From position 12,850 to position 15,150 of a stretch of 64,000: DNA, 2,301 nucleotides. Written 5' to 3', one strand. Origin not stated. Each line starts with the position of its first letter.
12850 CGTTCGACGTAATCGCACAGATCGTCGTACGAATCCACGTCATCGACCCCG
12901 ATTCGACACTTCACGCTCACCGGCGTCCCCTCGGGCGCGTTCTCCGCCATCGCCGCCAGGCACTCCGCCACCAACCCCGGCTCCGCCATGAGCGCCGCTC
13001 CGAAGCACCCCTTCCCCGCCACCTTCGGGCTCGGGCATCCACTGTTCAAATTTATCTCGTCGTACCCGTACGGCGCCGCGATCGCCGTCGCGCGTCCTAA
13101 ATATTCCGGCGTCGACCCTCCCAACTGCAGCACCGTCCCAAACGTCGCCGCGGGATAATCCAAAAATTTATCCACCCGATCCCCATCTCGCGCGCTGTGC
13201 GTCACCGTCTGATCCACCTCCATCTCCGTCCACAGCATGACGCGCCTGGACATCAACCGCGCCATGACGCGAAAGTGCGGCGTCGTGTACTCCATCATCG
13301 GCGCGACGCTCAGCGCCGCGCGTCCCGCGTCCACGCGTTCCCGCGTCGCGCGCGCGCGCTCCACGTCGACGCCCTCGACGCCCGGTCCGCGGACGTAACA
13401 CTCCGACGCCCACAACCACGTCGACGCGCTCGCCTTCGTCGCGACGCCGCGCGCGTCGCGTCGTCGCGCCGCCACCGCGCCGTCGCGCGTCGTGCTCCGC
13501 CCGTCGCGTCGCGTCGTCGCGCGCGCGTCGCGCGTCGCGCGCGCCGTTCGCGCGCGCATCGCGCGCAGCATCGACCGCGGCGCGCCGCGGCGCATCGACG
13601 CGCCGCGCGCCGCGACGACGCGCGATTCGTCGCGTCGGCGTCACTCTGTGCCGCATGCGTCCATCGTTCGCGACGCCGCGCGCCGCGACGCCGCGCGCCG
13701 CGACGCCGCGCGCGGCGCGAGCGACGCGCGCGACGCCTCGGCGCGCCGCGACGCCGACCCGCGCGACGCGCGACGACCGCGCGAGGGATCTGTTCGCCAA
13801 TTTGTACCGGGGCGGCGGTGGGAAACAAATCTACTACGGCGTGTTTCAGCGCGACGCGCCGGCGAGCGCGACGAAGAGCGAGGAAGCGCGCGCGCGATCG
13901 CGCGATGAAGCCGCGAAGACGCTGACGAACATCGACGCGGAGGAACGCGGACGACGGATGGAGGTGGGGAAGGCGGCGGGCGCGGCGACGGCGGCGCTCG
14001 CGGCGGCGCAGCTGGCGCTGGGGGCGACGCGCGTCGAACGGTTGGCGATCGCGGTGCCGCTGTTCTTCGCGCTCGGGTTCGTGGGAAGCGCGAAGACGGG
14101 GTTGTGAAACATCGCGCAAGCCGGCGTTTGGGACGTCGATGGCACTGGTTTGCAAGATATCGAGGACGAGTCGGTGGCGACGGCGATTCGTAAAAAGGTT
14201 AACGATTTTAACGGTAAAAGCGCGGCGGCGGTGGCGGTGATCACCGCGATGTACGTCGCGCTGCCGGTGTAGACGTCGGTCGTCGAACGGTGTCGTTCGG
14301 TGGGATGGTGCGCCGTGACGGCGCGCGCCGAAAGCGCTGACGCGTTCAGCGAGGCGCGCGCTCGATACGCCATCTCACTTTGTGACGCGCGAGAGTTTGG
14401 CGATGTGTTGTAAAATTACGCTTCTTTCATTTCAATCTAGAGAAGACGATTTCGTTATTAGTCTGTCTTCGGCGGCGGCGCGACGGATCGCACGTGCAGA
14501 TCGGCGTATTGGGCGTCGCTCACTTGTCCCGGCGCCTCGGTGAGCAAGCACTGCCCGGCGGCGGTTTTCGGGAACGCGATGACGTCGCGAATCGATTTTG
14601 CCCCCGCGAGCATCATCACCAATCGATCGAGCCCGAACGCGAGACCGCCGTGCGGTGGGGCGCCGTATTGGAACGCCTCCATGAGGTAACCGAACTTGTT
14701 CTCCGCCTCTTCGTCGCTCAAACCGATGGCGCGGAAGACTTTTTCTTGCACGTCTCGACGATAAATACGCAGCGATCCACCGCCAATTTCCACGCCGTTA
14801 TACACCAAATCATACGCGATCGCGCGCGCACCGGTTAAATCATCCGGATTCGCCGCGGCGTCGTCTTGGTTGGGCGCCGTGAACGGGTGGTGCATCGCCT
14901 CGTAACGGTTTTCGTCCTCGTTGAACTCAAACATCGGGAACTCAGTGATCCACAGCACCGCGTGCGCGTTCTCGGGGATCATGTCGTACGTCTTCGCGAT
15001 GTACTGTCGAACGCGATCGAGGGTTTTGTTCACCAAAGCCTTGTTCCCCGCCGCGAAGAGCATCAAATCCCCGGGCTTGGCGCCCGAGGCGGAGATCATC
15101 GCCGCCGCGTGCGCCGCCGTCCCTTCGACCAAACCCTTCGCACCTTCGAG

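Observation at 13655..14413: Candidate selenoprotein: in-frame TGA, a sensible 54-codon extension, a SECIS-shaped 3' UTR hairpin and a distal TGTAA.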

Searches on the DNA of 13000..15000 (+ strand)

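Call 6: search_rna_families(source=window, start=13000, end=15000, threshold=evalue, max_evalue=10, show_alignments=3)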
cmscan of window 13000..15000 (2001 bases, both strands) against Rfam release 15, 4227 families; matches with E-value up to 10: 3.
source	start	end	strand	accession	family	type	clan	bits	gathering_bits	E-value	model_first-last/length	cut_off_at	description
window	14304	14374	+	RF00031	SECIS_1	Cis-reg;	-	26.2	35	0.025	1-64/64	no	Selenocysteine insertion sequence 1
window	13695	13744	-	RF03816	MIR6297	Gene; miRNA;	-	18.7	114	3.7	1-107/107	no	MIR6297 microRNA precursor family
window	14804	14870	-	RF04296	mir-485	Gene; miRNA;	CL00149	15.9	70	7.5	1-73/73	no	mir-485 microRNA precursor family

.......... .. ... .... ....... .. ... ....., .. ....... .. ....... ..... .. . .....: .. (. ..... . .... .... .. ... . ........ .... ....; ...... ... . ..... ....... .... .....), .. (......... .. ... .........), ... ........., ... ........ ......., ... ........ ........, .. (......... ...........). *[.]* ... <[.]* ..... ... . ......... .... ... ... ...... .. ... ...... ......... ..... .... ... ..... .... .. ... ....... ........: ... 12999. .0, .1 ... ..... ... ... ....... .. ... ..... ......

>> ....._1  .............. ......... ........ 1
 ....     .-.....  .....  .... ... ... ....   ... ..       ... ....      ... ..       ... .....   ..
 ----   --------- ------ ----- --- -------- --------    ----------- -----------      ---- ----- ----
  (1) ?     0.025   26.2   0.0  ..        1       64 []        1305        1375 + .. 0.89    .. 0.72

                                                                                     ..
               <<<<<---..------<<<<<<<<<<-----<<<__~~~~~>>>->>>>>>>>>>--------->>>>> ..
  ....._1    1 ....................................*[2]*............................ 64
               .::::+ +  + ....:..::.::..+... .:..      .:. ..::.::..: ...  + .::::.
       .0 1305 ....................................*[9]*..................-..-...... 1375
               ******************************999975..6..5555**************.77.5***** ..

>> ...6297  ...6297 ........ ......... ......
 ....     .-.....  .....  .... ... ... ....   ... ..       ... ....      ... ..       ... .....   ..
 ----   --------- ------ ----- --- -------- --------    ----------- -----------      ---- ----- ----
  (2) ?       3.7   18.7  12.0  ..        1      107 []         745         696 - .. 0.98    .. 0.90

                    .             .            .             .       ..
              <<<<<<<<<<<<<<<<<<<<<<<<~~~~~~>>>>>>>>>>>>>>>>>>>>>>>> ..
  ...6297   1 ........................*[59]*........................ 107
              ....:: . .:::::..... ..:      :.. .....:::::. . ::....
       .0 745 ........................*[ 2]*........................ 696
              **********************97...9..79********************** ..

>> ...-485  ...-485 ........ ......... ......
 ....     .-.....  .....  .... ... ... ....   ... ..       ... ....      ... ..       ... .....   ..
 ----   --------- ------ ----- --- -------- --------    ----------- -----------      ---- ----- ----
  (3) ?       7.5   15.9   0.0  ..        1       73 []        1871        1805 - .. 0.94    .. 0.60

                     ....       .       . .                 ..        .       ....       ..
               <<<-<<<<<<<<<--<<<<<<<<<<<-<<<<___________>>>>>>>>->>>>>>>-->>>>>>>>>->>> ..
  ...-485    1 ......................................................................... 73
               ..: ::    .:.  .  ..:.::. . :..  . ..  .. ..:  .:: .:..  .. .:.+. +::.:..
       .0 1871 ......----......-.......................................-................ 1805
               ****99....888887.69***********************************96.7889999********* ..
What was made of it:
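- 14300..14380 (+): Type-2 SECIS element in the 3' UTR. Helix I 14300-14310/14368-14378; G+UGA 14315-14318; helix II 14320-14329/14353-14362; AAA 14331-14333; mini-stem 14335-14340/14346-14351; GA 14364-14365. Rfam SECIS_1 26.2 bits, E 0.025 (call 6).
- On Eukaryotic SECIS-dependent selenoprotein gene: Rfam SECIS_1 scores 26.2 bits against a gathering score of 35, with E 0.025 on 2 kb (call 6).
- Checked: Rfam SECIS_1 scores 26.2 bits, below its gathering score of 35 (call 6).
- Rfam SECIS_1 is below its gathering score (call 6).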

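Call 57: build_rna_model(alignment_id=A3, structure=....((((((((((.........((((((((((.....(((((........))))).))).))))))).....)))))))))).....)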
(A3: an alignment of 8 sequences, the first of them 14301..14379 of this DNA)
Model R1 built from alignment A3 (8 sequences, 88 columns); structure: as given.
model positions 76; base pairs 23; branch points 0; effective number of sequences 3.64; information 0.744 bits per position. Calibrated on 0.2 Mb of random sequence (short: E-values are rough).
structure used (alignment columns):
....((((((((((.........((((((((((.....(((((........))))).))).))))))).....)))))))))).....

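Call 58: search_with_rna_model(model_id=R1, source=window, max_evalue=10, show_alignments=3)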
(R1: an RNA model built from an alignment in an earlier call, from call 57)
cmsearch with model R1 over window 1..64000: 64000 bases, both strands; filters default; matches with E-value up to 10: 71.
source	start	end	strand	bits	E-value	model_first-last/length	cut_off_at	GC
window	14303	14378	+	82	1.3e-23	1-76/76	no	0.71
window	13582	13656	-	21.7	0.00024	1-76/76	no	0.77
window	47072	47143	+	21.3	0.00032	1-76/76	no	0.76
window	37457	37499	-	19.6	0.0012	18-62/76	no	0.77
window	34243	34296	+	18.7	0.0023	1-76/76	no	0.76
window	9808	9877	-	17.8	0.0043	1-76/76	no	0.77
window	10570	10647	+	17.3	0.0061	1-76/76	no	0.72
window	13518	13558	-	17.3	0.0062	18-60/76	no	0.88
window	30690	30729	-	16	0.017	20-58/76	no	0.82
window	24494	24530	+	15.9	0.017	20-58/76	no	0.73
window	34078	34147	-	15.7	0.02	1-76/76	no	0.71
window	21087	21145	+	15.6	0.023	1-76/76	no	0.76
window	9044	9081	-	15.3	0.028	19-59/76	no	0.84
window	60690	60758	-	15.1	0.031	1-76/76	no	0.48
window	2953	3049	+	14.8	0.039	1-76/76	no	0.71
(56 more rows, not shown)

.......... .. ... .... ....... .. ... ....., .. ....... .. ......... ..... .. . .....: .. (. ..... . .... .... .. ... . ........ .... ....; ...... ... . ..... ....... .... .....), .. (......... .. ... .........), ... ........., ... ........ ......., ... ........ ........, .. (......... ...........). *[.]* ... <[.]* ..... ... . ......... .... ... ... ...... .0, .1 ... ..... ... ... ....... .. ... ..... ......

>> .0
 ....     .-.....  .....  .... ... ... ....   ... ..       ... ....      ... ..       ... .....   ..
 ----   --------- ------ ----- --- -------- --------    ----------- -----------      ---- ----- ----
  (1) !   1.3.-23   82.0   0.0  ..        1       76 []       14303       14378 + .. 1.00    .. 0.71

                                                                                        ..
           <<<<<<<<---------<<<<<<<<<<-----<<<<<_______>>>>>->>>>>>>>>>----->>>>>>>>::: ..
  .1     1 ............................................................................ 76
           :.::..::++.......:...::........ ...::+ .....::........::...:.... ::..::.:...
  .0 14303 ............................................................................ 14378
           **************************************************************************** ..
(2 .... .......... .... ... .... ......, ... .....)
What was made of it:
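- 14300..14380 (+): Own covariance model gives one strong hit in the window, 82 bits at 14303-14378 (call 58).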

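Call 59: search_with_rna_model(model_id=R1, sources=[window, L001, L003, L004, L005, L006, L008, L011, L013, L017, L023, L029, L030, L032, L034, L020, L021, L025], max_evalue=1, make_alignment=true)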
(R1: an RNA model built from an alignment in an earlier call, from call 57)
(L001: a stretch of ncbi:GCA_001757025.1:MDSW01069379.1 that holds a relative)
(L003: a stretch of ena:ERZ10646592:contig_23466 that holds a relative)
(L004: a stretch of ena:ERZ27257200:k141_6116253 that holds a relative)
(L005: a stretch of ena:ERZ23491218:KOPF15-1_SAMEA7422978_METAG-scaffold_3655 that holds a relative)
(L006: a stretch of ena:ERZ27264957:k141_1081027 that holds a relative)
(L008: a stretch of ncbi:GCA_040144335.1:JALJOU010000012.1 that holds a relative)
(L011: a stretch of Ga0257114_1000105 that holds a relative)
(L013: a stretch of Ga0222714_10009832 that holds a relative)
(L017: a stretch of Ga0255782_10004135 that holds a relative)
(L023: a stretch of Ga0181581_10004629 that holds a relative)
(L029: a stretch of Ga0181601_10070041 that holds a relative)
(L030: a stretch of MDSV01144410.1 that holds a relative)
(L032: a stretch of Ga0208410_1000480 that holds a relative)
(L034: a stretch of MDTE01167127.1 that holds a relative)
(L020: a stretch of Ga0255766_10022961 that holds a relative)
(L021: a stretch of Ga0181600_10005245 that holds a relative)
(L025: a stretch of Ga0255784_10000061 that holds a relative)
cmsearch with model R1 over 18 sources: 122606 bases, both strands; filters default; matches with E-value up to 1: 78.
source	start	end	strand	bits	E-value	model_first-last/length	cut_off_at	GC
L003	2199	2274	+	83.1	1.1e-23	1-76/76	no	0.75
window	14303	14378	+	82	2.5e-23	1-76/76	no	0.71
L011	2029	2104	+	82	2.5e-23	1-76/76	no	0.71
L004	2207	2280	+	71.3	6.8e-20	1-76/76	no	0.64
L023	2015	2088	+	67.4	1.1e-18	1-76/76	no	0.61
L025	2015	2088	+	67.4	1.1e-18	1-76/76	no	0.61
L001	2238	2311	+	64.7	8.8e-18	1-76/76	no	0.7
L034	2018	2091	+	64.7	8.8e-18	1-76/76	no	0.7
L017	2020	2096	+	63.3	2.4e-17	1-76/76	no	0.57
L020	2020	2096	+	63.3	2.4e-17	1-76/76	no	0.57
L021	2020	2096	+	63.3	2.4e-17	1-76/76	no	0.57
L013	2056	2130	+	63.1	2.7e-17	1-76/76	no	0.63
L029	435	509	+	63.1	2.7e-17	1-76/76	no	0.63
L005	2283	2357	+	62.9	3.2e-17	1-76/76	no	0.51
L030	1447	1520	+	62.3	4.9e-17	1-76/76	no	0.7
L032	2018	2091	+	62.3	4.9e-17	1-76/76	no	0.7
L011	1308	1382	-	22.8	0.0002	1-76/76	no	0.76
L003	1415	1478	+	17.7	0.0087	1-76/76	no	0.78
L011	1244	1284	-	17.3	0.012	18-60/76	no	0.88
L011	1311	1364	+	16.9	0.016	1-76/76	no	0.8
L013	2066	2127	-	16.6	0.02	1-76/76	no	0.65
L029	445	506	-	16.6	0.02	1-76/76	no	0.65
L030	1012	1075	-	16.2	0.026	1-76/76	no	0.7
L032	1583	1646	-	16.2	0.026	1-76/76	no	0.7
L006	1290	1334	+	16.2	0.028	1-76/76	no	0.64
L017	1352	1424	+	14.9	0.069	1-76/76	no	0.75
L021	1352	1424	+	14.9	0.069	1-76/76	no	0.75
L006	827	873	-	14.8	0.074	1-76/76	no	0.81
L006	1635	1674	+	14.6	0.09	18-60/76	no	0.77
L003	1394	1438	-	13.9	0.15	18-62/76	no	0.87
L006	1093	1132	+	13.7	0.17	18-62/76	no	0.85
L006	1468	1535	-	12.9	0.31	1-76/76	no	0.71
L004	1489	1547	-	12.5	0.41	1-76/76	no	0.76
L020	1355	1424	+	12.2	0.52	1-76/76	no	0.79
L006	2383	2450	-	11.8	0.69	1-76/76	no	0.78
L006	1841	1898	-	11.7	0.75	1-76/76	no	0.74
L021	1600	1652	-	11.5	0.89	1-76/76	no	0.74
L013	1366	1440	-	11.4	0.94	1-76/76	no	0.79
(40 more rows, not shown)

Alignment A5: 78 matches aligned to the model, 144 columns, each read 5' to 3' on its own strand. Consensus structure (alignment columns), stored with it:
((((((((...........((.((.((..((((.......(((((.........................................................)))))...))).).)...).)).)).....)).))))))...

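Call 60: search_with_rna_model(model_id=R1, sources=[window, L001, L003, L004, L005, L013, L017, L023, L030], max_evalue=1e-10, make_alignment=true)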
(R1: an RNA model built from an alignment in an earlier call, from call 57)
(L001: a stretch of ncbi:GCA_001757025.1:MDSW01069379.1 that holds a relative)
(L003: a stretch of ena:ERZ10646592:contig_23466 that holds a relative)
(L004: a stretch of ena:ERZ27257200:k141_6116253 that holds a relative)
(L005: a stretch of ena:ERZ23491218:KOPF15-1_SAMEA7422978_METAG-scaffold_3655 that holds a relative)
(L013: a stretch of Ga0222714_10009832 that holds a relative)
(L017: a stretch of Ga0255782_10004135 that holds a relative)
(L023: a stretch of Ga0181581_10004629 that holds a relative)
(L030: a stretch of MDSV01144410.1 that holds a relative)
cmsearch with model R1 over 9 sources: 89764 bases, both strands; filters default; matches with E-value up to 1e-10: 9.
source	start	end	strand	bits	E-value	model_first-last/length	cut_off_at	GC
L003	2199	2274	+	83.1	8.1e-24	1-76/76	no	0.75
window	14303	14378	+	82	1.8e-23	1-76/76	no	0.71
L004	2207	2280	+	71.3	5e-20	1-76/76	no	0.64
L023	2015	2088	+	67.4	8.2e-19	1-76/76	no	0.61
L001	2238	2311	+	64.7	6.4e-18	1-76/76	no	0.7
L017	2020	2096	+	63.3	1.8e-17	1-76/76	no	0.57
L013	2056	2130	+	63.1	2e-17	1-76/76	no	0.63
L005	2283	2357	+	62.9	2.3e-17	1-76/76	no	0.51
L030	1447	1520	+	62.3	3.6e-17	1-76/76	no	0.7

Alignment A6: 9 matches aligned to the model, 78 columns, each read 5' to 3' on its own strand. Consensus structure (alignment columns), stored with it:
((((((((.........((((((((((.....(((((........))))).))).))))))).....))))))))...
